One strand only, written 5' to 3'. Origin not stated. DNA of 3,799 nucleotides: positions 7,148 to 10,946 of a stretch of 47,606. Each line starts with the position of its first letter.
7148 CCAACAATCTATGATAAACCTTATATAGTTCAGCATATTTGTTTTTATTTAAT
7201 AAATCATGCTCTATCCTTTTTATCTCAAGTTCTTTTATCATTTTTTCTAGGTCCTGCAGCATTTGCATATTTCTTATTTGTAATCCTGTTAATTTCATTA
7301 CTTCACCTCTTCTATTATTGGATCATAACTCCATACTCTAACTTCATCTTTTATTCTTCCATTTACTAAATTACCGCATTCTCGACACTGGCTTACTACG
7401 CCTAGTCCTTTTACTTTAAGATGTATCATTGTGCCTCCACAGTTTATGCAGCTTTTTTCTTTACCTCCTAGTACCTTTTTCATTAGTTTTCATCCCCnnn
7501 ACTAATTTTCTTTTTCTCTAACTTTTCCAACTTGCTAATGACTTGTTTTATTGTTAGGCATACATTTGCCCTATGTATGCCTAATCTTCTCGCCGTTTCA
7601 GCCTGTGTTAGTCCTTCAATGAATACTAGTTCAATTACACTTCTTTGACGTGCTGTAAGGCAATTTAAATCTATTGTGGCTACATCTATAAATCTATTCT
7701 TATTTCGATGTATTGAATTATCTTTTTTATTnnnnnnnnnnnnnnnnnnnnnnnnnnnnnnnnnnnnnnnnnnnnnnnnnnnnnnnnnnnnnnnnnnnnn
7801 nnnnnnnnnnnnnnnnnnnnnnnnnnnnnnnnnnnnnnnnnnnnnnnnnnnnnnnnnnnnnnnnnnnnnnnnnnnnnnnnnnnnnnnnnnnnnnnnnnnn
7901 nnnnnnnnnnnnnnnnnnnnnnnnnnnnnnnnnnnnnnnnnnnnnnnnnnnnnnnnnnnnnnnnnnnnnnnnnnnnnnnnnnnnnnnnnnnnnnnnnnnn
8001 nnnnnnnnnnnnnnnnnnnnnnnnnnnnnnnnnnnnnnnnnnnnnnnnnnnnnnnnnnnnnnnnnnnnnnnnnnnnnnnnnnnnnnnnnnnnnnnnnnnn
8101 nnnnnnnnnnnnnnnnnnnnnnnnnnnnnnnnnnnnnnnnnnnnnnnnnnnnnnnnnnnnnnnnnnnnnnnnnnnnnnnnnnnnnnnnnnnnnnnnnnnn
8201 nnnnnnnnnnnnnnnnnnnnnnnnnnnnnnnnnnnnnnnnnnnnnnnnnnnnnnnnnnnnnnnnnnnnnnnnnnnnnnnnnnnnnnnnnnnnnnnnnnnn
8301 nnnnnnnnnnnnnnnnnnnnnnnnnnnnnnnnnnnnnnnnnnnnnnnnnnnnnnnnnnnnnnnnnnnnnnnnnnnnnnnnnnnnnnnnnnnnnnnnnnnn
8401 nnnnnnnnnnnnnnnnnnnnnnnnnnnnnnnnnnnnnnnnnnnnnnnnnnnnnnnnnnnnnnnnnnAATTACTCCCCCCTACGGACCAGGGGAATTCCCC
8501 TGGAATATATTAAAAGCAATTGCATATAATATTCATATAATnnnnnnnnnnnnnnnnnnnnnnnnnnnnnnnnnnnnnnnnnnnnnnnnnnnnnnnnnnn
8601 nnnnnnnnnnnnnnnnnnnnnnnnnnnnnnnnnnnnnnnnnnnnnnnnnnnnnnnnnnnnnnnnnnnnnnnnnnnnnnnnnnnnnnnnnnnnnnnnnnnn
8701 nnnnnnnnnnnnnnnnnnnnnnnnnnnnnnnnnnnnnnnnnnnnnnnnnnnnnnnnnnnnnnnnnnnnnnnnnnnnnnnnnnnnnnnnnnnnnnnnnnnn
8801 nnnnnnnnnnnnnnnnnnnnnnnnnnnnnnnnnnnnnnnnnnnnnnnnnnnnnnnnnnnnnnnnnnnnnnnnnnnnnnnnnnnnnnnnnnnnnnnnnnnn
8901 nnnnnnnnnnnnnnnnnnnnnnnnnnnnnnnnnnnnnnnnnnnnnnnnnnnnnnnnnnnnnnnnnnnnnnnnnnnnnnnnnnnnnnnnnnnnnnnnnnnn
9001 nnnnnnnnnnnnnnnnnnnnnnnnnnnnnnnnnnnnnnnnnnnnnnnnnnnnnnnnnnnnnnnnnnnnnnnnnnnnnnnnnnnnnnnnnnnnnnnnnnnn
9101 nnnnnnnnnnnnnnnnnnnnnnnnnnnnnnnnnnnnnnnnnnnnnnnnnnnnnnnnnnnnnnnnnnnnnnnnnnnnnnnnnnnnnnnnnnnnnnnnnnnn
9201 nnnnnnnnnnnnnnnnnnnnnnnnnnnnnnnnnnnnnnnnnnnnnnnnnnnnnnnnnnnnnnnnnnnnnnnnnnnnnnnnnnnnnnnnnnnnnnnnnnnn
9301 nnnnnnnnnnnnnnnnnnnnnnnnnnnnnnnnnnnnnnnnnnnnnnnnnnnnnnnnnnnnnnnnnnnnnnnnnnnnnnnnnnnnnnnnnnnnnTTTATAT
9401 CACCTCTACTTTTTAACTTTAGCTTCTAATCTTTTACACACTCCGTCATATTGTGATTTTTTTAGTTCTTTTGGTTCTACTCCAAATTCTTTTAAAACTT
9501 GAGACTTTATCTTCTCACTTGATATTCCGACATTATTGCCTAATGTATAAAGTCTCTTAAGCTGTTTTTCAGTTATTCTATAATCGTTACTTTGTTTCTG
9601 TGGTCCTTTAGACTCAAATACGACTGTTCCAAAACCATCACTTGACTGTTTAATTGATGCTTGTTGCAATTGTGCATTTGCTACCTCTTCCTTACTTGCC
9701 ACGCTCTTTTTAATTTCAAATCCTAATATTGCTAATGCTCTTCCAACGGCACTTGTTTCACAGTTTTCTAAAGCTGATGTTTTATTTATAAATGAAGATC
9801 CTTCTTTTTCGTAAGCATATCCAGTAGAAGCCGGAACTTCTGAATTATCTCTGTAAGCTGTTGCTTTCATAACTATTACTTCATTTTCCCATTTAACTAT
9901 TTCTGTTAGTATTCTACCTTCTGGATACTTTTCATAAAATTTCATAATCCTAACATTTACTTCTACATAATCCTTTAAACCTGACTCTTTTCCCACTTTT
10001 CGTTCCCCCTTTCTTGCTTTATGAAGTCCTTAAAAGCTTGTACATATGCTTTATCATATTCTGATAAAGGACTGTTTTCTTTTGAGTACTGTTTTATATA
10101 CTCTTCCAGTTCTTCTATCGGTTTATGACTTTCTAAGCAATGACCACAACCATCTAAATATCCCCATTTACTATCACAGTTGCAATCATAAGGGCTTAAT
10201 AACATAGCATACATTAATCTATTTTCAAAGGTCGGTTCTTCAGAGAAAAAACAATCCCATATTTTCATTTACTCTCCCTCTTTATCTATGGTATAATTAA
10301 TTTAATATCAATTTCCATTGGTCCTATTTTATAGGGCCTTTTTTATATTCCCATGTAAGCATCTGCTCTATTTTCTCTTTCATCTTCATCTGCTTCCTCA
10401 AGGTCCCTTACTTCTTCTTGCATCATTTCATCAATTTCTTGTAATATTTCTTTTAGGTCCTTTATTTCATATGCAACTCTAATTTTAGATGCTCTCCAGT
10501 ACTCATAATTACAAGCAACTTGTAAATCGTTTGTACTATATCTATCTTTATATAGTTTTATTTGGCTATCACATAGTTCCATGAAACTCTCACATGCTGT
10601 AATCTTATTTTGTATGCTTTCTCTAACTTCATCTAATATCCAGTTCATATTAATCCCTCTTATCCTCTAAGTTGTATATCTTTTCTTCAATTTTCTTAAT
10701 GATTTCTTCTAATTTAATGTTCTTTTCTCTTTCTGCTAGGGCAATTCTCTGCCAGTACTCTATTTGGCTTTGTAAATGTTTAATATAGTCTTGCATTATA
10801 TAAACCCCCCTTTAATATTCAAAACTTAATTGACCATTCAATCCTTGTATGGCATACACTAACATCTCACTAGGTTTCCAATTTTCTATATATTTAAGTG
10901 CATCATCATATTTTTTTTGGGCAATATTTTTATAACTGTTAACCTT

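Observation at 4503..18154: Distributed set of host sporulation-network homologues carried by one phage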

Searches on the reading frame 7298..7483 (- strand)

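Call 64: search_protein_families(library=pfam, proteins=[window:7298-7483:-], max_evalue=1)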
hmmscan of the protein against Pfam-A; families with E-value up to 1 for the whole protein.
window:7298-7483:- (61 aa): 8 families
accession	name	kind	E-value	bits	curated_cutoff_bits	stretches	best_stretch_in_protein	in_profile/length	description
PF24461.1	DUF7576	-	0.037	14.3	27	1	32-55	19-42/60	Family of unknown function (DUF7576)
PF24042.1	DUF7351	-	0.04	14.1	31.2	1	10-41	2-32/177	Domain of unknown function (DUF7351)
PF20120.5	DUF6510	-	0.067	13.5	26.4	1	11-51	28-72/86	Family of unknown function (DUF6510)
PF02150.21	Zn_ribbon_RPB9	-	0.075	13.4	25.2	1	33-48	4-19/36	RNA polymerases M/15 Kd subunit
PF12647.12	RNHCP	-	0.083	13.3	24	1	13-46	44-82/90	RNHCP domain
PF14803.11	Zn_ribbon_Nudix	-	0.1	13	25.6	0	33-46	3-16/34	Nudix N-terminal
PF22165.2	SSO1393-like_WHD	-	0.18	12.6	26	1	14-50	12-48/59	SSO1393-like, winged-helix domain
PF14149.11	YhfH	-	0.86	9.9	27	0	9-19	13-23/37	YhfH-like protein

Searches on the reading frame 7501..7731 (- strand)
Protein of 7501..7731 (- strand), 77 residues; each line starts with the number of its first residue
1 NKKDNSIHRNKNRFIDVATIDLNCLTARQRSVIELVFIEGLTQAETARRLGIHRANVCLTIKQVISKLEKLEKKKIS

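Call 63: search_protein_families(library=ncbifam, proteins=[window:7501-7731:-], max_evalue=0.001)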
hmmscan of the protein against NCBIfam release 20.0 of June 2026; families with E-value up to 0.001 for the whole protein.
seq(77 aa): 25 families
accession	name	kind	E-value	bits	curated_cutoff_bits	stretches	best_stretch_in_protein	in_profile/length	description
TIGR02937.1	sigma70-ECF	superfamily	3.2e-10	39.9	42.9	1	21-70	114-163/165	sigma-70 family RNA polymerase sigma factor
NF005644.0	PRK07408.1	subfamily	3.4e-08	33.4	261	1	22-74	203-255/258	RNA polymerase sigma factor SigF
TIGR02983.1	SigE-fam_strep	subfamily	3.1e-07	30.4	141.55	1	22-73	108-159/162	SigE family RNA polymerase sigma factor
TIGR02980.1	SigBFG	subfamily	4.6e-07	29.8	234.35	1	22-70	176-224/227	SigB/SigF/SigG family RNA polymerase sigma factor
NF045758.2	YlxM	equivalog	4.9e-07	29.8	80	1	24-74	16-66/72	YlxM family DNA-binding protein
TIGR02941.1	Sigma_B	equivalog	6.7e-07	29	315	1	22-70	203-251/255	RNA polymerase sigma factor SigB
NF009172.0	PRK12519.1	subfamily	5.3e-06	26.1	222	1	22-73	139-190/194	RNA polymerase sigma factor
NF005514.0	PRK07122.1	subfamily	2.1e-05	23.8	372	1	21-68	212-259/264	RNA polymerase sigma factor SigF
NF006071.0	PRK08215.1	equivalog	3.3e-05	23.6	372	1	22-70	207-255/258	RNA polymerase sporulation sigma factor SigG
NF009165.0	PRK12512.1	equivalog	4.9e-05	23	198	1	16-71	124-178/184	RNA polymerase sigma factor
TIGR02479.1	FliA_WhiG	subfamily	5.7e-05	23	189.6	1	18-70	169-221/224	FliA/WhiG family RNA polymerase sigma factor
TIGR00721.1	tfx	subfamily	6.7e-05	22.8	60.25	1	24-71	6-52/137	Tfx family DNA-binding protein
NF008890.0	PRK11924.1-3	equivalog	9.4e-05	21.9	284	1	20-70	149-199/205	RNA polymerase sigma factor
TIGR02952.1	Sig70_famx2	equivalog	0.00011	22.1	206.45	1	22-70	120-168/170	ECF subfamily RNA polymerase sigma factor, BldN family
NF007228.0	PRK09646.1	subfamily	0.00012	21.7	226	1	22-69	140-187/194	ECF RNA polymerase sigma factor SigK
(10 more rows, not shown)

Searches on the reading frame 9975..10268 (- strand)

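Call 64: search_protein_families(library=pfam, proteins=[window:9975-10268:-], max_evalue=1)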
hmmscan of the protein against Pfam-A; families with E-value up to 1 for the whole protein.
window:9975-10268:- (97 aa): 4 families
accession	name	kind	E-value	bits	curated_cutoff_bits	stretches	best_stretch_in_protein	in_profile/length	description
PF12939.12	DUF3837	-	0.037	15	25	1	21-92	19-90/101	Domain of unknown function (DUF3837)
PF13102.12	Phage_int_SAM_5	-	0.062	14.1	22.3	1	51-87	25-62/98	Phage integrase SAM-like domain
PF14746.11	WASH-7_C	-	0.065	13.4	25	1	50-87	4-41/175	WASH complex subunit 7, C-terminal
PF00309.25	Sigma54_AID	-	0.23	11.8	23.8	1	50-66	26-42/46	Sigma-54 factor, Activator interacting domain (AID)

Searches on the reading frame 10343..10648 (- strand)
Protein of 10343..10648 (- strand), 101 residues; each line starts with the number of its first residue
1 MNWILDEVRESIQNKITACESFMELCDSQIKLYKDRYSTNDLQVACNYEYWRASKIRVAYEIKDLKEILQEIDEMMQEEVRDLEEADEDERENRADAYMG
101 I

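Call 64: search_protein_families(library=pfam, proteins=[window:10343-10648:-], max_evalue=1)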
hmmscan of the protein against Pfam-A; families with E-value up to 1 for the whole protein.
window:10343-10648:- (101 aa): 3 families
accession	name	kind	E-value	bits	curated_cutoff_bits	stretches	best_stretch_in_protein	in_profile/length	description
PF07765.17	KIP1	-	0.017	15.7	33.9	1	50-98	2-48/74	KIP1-like protein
PF12116.14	SpoIIID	-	0.12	13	27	1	63-94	38-69/82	Stage III sporulation protein D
PF03357.26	Snf7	-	0.32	11.1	27.3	1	61-93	112-144/171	Snf7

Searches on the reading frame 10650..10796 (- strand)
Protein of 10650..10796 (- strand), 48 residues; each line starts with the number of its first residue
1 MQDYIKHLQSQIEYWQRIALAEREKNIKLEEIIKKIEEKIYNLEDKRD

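Call 64: search_protein_families(library=pfam, proteins=[window:10650-10796:-], max_evalue=1)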
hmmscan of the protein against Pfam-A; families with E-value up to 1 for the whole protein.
window:10650-10796:- (48 aa): 2 families
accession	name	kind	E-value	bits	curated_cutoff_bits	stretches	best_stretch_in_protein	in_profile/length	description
PF20904.2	ExsD_M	-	0.0047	17.4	27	1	7-38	18-47/66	Antiactivator protein ExsD helical hairpin domain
PF11903.14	ParD_like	-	0.044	14.2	23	1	9-34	26-52/73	ParD-like antitoxin of type II bacterial toxin-antitoxin system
